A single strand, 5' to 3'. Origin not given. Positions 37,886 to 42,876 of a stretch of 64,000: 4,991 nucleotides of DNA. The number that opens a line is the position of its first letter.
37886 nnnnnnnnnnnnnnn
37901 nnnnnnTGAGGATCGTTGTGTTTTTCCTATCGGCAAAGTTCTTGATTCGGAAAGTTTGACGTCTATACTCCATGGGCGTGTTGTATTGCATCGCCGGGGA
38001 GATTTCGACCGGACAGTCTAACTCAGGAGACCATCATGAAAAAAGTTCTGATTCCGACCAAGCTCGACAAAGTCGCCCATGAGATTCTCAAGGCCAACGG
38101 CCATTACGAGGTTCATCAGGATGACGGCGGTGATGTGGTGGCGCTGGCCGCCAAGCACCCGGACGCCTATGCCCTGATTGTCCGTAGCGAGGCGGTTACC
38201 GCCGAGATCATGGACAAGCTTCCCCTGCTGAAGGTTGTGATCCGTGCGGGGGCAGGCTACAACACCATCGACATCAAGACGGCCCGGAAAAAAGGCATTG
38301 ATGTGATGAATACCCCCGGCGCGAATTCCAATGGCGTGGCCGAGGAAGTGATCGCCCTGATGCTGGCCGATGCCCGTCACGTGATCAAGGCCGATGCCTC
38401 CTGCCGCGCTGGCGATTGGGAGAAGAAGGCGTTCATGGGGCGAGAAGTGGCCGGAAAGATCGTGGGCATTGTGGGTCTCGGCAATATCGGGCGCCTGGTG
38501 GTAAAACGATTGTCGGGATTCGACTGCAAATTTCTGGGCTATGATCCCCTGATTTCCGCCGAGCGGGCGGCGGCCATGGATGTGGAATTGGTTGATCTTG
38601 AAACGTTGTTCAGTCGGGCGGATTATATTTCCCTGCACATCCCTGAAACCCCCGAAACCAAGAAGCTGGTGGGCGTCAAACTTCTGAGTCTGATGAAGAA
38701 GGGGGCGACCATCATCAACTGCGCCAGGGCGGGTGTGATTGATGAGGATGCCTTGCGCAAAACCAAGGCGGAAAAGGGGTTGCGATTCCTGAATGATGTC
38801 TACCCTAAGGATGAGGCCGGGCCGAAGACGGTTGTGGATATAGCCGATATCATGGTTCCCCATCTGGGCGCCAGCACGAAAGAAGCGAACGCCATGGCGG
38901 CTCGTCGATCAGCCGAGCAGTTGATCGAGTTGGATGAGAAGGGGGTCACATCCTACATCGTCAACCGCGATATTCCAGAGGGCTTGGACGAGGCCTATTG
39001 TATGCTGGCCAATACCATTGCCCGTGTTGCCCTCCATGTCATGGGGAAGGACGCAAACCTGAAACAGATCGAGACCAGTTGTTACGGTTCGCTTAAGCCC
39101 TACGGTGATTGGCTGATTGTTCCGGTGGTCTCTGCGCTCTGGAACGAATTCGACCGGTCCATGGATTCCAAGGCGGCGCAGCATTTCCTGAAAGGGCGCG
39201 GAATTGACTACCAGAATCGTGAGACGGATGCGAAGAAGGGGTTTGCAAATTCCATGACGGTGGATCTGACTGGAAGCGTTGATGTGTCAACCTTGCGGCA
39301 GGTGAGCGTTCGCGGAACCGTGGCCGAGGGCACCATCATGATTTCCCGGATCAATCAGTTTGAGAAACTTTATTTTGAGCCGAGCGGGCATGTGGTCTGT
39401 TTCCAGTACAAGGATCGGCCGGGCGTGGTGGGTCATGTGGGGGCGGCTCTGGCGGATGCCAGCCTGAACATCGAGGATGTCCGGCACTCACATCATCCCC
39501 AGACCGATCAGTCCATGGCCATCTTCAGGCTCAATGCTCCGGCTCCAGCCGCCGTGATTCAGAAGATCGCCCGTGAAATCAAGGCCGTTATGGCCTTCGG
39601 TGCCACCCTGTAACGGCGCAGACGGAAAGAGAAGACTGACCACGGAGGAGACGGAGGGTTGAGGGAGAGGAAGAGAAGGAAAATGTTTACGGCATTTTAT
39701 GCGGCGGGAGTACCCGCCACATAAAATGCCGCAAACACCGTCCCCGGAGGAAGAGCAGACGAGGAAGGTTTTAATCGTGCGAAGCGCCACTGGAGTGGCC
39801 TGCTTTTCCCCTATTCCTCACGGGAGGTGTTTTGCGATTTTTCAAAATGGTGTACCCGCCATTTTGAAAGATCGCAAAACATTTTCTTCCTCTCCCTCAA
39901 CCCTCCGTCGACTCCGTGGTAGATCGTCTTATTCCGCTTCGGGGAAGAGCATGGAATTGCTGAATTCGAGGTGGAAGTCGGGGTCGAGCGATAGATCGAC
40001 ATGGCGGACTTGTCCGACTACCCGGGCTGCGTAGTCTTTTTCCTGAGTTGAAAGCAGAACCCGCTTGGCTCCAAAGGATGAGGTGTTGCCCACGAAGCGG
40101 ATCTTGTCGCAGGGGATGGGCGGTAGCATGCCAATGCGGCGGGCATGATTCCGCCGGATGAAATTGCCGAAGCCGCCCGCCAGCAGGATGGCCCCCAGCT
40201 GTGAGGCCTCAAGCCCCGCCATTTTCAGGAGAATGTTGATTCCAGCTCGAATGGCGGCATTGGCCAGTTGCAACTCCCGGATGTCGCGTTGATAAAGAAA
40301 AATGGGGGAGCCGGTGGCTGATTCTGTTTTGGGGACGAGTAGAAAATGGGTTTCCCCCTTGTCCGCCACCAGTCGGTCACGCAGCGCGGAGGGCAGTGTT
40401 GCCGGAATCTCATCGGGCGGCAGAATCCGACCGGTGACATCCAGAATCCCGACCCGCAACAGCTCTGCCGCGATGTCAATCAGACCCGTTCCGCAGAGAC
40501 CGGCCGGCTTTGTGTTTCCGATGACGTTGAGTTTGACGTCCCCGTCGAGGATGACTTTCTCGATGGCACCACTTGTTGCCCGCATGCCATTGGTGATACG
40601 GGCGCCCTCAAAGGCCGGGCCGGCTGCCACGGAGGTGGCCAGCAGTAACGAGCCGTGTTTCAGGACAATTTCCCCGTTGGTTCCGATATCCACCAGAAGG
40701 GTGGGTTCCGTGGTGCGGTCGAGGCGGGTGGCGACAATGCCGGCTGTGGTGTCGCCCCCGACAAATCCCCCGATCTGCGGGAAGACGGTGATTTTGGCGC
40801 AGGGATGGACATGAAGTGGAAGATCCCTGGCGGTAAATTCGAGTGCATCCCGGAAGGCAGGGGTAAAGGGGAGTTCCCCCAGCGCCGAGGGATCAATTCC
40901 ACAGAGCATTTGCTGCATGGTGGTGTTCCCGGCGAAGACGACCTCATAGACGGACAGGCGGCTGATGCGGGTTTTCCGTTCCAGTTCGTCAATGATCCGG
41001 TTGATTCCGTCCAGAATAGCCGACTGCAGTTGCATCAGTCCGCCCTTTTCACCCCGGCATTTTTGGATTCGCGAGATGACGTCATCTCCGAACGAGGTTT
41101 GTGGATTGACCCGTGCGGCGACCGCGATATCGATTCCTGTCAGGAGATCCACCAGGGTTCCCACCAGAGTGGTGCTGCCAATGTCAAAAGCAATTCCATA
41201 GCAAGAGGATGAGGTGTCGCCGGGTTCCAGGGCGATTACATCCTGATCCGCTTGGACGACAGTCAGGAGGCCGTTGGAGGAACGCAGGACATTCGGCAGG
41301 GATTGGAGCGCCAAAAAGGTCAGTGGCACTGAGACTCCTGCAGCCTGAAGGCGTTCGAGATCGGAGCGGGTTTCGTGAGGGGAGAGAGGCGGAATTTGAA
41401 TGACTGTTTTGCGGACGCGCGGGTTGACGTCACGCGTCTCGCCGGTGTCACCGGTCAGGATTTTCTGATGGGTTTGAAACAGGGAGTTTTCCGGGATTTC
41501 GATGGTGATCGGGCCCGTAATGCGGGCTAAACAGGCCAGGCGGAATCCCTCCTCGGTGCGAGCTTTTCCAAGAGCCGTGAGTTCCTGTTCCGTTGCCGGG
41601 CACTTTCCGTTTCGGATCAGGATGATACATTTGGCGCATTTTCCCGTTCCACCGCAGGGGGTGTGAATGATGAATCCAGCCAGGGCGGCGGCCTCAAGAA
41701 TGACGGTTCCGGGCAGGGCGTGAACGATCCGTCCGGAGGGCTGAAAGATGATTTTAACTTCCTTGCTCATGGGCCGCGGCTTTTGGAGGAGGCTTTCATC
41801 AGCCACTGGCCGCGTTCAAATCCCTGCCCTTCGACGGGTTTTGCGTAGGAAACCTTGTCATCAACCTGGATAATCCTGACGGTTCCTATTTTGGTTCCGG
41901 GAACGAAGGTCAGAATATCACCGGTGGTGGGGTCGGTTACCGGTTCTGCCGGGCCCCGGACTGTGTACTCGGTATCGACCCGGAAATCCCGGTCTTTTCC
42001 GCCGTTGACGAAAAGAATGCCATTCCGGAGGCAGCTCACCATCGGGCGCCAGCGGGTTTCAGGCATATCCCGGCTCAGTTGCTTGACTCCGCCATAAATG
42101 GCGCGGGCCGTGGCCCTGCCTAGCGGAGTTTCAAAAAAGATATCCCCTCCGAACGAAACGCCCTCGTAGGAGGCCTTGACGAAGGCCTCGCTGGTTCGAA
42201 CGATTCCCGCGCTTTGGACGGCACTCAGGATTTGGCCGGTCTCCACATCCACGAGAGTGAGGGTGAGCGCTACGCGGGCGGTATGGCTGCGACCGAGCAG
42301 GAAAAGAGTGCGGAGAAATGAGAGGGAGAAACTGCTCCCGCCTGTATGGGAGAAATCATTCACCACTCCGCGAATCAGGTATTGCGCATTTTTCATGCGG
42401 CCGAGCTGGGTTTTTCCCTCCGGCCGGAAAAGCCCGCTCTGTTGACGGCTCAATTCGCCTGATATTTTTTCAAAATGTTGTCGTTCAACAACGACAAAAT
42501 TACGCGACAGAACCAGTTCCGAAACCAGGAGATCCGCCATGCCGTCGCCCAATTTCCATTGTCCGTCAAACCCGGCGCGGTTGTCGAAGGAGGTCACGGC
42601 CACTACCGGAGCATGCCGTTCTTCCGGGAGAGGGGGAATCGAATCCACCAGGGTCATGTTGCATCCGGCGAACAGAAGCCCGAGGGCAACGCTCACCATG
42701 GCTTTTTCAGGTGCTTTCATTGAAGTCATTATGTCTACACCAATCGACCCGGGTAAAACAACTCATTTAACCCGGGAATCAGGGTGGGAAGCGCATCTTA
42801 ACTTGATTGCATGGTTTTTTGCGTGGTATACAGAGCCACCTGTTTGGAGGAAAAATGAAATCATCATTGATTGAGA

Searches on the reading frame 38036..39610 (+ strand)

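Call 77: search_protein_families(library=pfam, proteins=[window:38036-39610:+], max_evalue=0.00001)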
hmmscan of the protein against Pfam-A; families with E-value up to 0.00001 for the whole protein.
window:38036-39610:+ (525 aa): 4 families
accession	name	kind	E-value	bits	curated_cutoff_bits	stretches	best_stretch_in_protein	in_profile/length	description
PF02826.25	2-Hacid_dh_C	-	1.8e-44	151.7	25.1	1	106-277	1-177/178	D-isomer specific 2-hydroxyacid dehydrogenase, NAD binding domain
PF00389.36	2-Hacid_dh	-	1.6e-26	93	24.6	1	5-309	2-133/134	D-isomer specific 2-hydroxyacid dehydrogenase, catalytic domain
PF03446.21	NAD_binding_2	-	2.6e-06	28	21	0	143-252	2-115/161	NAD binding domain of 6-phosphogluconate dehydrogenase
PF01842.31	ACT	-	4.6e-06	26.7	27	0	457-513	6-63/66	ACT domain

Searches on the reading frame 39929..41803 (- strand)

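Call 77: search_protein_families(library=pfam, proteins=[window:39929-41803:-], max_evalue=0.00001)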
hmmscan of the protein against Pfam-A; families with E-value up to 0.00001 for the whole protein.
window:39929-41803:- (624 aa): 4 families
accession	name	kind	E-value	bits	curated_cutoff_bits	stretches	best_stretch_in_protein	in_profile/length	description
PF14574.11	RACo_C_ter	-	1.6e-74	250.7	27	1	366-622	1-251/261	C-terminal domain of RACo the ASKHA domain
PF17651.6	Raco_middle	-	8.4e-55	185.3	26.8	1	202-363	1-162/163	RACo middle region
PF17650.6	RACo_linker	-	4.2e-12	46.2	26.2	1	123-198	5-85/86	RACo linker region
PF00111.32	Fer2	-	1.3e-07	31.8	21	1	21-96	4-77/77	2Fe-2S iron-sulfur cluster binding domain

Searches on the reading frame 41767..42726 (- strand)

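Call 77: search_protein_families(library=pfam, proteins=[window:41767-42726:-], max_evalue=0.00001)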
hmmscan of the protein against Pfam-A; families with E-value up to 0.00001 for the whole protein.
window:41767-42726:- (319 aa): 3 families
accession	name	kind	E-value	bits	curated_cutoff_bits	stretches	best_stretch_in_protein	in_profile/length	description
PF03783.19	CsgG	-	4.1e-24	85.5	20.8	1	34-228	4-208/210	Curli production assembly/transport component CsgG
PF13036.11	LpoB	-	5.1e-07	30.1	22.3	0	64-135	51-123/147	Peptidoglycan-synthase activator LpoB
PF16539.10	FlgT_M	-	6.8e-07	30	31.2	1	57-167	31-137/158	Flagellar assembly protein T, middle domain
